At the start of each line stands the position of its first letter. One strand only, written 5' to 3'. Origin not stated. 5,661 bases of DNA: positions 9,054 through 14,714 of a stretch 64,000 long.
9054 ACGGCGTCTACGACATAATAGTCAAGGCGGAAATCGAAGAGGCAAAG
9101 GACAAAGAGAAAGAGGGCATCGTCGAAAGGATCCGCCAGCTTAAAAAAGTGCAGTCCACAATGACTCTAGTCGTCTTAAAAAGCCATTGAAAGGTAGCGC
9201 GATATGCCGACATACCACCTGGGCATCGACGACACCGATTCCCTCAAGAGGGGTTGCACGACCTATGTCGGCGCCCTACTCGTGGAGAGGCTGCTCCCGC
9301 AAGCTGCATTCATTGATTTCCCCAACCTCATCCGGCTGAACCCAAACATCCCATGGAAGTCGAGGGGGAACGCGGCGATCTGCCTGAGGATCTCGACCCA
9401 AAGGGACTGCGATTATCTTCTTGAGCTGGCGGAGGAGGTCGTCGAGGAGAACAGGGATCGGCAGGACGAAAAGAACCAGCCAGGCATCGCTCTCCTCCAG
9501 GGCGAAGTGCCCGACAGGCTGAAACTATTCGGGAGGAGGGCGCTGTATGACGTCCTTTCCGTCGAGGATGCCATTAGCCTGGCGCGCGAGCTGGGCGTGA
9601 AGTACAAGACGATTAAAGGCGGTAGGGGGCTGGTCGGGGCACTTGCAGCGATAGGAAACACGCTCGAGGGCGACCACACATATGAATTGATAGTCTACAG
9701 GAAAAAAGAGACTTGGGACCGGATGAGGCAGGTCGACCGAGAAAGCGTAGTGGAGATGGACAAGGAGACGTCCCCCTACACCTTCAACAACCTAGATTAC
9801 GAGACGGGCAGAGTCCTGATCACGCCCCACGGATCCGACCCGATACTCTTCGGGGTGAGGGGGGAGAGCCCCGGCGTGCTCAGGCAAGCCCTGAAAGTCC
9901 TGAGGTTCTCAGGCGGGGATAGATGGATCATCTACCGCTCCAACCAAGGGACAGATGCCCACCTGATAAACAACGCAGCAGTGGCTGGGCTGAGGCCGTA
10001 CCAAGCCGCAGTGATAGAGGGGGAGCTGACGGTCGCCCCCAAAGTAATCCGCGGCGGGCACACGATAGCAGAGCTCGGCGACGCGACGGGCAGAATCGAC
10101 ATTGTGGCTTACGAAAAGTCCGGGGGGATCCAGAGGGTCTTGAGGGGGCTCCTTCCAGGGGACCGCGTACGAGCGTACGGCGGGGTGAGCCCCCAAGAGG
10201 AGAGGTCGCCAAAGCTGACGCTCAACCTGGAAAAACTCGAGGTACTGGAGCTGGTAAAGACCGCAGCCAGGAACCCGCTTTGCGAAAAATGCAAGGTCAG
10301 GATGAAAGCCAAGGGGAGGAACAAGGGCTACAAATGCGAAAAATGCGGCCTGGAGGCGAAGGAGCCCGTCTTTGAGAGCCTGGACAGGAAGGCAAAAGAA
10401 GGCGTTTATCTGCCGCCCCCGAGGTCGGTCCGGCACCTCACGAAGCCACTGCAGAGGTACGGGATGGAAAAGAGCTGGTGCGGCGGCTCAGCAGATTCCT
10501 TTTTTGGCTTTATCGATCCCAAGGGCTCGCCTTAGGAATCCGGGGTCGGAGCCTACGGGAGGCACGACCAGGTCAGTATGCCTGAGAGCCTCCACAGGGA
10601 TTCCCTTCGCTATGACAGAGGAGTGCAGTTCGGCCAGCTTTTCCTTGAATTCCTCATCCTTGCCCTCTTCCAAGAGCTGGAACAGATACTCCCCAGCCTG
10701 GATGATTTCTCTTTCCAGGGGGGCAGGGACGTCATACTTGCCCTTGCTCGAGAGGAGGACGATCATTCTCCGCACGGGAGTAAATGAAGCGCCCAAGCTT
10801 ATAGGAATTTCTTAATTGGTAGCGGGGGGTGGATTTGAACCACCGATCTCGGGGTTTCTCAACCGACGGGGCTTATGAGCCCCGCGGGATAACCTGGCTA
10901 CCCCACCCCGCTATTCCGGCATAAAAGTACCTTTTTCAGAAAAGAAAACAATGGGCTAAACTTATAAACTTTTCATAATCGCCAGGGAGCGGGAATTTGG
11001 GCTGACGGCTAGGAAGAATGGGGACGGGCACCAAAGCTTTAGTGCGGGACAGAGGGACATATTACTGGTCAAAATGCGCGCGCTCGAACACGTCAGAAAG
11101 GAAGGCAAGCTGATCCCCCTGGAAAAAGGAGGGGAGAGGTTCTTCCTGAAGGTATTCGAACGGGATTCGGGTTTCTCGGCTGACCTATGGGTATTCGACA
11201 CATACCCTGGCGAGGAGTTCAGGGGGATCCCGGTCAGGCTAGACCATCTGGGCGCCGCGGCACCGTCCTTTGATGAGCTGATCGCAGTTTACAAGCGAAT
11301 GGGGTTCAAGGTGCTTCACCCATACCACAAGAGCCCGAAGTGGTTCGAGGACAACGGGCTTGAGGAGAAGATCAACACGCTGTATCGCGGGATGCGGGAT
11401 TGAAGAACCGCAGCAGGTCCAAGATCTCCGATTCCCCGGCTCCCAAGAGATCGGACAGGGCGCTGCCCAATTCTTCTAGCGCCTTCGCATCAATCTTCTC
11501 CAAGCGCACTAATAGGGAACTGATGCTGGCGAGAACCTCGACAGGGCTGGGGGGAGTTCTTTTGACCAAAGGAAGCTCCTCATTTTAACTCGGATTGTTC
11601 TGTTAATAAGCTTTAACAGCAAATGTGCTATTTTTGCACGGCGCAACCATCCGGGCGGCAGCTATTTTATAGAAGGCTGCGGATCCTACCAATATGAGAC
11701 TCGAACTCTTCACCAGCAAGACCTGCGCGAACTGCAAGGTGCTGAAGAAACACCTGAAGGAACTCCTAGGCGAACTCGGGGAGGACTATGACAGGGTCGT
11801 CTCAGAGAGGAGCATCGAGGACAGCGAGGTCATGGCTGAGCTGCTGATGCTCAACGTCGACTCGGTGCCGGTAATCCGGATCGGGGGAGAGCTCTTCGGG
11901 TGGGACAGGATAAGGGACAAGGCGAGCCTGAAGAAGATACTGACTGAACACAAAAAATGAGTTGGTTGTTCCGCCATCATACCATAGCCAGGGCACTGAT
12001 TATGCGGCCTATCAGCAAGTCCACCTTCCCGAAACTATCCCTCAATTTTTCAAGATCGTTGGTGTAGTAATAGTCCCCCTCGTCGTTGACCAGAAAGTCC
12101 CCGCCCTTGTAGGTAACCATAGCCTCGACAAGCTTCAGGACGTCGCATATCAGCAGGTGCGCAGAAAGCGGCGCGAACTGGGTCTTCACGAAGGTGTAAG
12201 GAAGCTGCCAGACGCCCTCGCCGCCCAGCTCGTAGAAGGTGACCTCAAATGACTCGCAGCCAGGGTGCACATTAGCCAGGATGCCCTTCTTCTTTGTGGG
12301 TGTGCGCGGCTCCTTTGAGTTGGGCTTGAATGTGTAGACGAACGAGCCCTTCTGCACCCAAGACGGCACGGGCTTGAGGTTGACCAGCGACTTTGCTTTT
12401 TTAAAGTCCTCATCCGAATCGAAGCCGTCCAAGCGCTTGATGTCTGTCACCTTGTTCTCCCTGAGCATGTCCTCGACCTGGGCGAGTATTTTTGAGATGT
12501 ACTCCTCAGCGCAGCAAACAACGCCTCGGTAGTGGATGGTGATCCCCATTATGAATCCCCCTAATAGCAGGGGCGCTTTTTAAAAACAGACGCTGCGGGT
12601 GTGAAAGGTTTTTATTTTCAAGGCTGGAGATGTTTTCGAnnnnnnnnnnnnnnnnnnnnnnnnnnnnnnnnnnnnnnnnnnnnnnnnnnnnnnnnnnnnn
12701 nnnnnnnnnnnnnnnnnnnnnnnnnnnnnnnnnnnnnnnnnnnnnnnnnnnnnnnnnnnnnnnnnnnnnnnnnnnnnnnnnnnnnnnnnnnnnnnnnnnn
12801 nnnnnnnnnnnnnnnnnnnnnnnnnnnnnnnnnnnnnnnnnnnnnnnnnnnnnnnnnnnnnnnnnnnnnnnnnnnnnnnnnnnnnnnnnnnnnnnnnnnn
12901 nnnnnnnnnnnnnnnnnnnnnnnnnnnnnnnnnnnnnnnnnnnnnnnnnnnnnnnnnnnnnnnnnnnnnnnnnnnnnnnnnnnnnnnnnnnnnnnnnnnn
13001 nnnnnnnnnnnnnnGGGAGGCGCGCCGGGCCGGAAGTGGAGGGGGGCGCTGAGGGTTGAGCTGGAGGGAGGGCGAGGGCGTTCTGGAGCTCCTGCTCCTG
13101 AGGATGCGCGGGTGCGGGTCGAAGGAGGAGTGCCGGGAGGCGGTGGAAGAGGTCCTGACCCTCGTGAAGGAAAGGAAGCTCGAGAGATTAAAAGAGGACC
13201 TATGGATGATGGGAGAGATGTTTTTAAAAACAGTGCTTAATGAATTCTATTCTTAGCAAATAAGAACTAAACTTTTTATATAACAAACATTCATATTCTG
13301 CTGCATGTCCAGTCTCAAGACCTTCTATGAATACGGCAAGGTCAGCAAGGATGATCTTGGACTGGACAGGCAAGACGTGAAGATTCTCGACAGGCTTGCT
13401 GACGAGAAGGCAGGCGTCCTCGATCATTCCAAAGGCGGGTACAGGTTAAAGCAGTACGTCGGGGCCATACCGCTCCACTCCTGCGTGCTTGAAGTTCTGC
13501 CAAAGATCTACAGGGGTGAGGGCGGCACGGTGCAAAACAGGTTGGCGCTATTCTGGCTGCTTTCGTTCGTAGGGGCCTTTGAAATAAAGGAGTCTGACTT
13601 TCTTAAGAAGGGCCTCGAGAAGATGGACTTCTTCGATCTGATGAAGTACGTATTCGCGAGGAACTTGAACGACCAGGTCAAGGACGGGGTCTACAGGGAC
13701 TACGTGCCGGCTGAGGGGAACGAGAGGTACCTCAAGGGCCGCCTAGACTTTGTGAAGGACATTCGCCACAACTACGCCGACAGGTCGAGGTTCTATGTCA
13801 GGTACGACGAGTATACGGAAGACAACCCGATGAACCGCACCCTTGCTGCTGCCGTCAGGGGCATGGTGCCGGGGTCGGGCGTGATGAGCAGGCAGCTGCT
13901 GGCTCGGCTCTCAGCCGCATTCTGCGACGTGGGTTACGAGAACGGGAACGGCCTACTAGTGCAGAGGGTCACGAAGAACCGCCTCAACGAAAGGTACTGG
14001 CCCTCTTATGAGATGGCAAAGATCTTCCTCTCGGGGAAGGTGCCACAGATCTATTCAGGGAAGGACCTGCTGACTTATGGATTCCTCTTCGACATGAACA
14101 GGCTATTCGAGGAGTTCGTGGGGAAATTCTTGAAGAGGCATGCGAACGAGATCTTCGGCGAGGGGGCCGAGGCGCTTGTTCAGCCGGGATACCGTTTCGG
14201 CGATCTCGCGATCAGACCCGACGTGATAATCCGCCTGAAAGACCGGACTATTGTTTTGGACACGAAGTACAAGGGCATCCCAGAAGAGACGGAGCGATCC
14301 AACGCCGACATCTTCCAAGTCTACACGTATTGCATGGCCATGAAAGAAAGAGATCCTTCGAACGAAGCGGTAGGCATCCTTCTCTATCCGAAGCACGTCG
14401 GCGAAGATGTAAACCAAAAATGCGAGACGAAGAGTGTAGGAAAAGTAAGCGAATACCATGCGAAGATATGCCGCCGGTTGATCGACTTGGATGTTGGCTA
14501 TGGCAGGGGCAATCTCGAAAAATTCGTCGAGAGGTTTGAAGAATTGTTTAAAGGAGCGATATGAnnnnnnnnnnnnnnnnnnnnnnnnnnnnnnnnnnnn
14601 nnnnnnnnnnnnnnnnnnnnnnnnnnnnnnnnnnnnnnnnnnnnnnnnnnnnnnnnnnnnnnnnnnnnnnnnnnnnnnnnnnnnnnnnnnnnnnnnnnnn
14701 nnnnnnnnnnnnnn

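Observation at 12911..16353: A conserved ~65-nt purine-rich core of a small-gene cassette sits at three separate junctions with foreign defense DNA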

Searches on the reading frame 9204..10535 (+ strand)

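Call 10: search_protein_families(library=pfam, proteins=[window:9204-10535:+], max_evalue=0.01)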
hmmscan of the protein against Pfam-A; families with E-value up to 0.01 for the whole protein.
window:9204-10535:+ (443 aa): 4 families
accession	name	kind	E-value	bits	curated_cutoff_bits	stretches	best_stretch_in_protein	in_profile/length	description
PF08489.16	TiaS_FLD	-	1.5e-40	138.4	21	1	140-253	1-116/116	TiaS FLD domain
PF22641.2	TiaS_TCKD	-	1e-21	78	27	1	6-133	2-150/156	TiaS TCKD domain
PF23783.1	Zn_ribbon_TiaS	-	2.2e-12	46.9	27.3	1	357-395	1-39/41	TiaS C-terminal zinc ribbon domain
PF01336.31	tRNA_anti-codon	-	2.8e-06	27.6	27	1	271-348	3-75/75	OB-fold nucleic acid binding domain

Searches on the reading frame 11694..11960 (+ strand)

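Call 10: search_protein_families(library=pfam, proteins=[window:11694-11960:+], max_evalue=0.01)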
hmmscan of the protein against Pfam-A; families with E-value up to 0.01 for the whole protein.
window:11694-11960:+ (88 aa): 3 families
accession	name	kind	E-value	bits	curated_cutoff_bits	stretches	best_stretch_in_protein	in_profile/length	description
PF13192.12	Thioredoxin_3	-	3.1e-06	27.6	24.8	1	1-83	1-75/76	Thioredoxin domain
PF00462.30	Glutaredoxin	-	2.6e-05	24.8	22.9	1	4-67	2-59/60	Glutaredoxin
PF05768.20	Glrx-like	-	0.0041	17.9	26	1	2-65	1-57/77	Glutaredoxin-like domain (DUF836)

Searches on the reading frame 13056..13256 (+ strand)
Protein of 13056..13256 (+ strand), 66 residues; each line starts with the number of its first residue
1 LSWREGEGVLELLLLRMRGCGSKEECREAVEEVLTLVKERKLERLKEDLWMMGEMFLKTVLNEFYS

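Call 10: search_protein_families(library=pfam, proteins=[window:13056-13256:+], max_evalue=0.01)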
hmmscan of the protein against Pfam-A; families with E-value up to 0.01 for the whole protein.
window:13056-13256:+ (66 aa): 0 families

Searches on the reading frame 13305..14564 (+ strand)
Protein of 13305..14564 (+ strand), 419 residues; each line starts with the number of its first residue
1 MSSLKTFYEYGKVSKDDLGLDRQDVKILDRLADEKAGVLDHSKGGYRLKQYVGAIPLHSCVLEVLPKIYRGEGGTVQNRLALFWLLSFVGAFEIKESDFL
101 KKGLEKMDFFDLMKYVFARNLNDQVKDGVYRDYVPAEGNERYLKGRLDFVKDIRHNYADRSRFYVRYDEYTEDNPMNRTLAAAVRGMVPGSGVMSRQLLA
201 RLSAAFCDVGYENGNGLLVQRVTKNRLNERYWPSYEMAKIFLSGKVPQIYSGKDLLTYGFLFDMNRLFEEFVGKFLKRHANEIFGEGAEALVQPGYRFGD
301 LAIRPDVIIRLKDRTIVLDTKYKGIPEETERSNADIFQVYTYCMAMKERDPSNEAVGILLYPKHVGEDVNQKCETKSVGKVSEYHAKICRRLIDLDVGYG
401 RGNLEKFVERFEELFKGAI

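Call 10: search_protein_families(library=pfam, proteins=[window:13305-14564:+], max_evalue=0.01)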
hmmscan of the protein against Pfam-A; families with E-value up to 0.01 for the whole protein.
window:13305-14564:+ (419 aa): 1 family
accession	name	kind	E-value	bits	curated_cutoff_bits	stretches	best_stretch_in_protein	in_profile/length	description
PF10117.15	McrBC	-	2.8e-59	201.1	23.9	1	47-362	2-318/318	McrBC 5-methylcytosine restriction system component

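Call 80: search_protein_families(library=padloc, proteins=[window:13305-14564:+], max_evalue=0.001)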
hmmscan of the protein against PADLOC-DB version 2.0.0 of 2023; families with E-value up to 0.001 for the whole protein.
window:13305-14564:+ (419 aa): 0 families
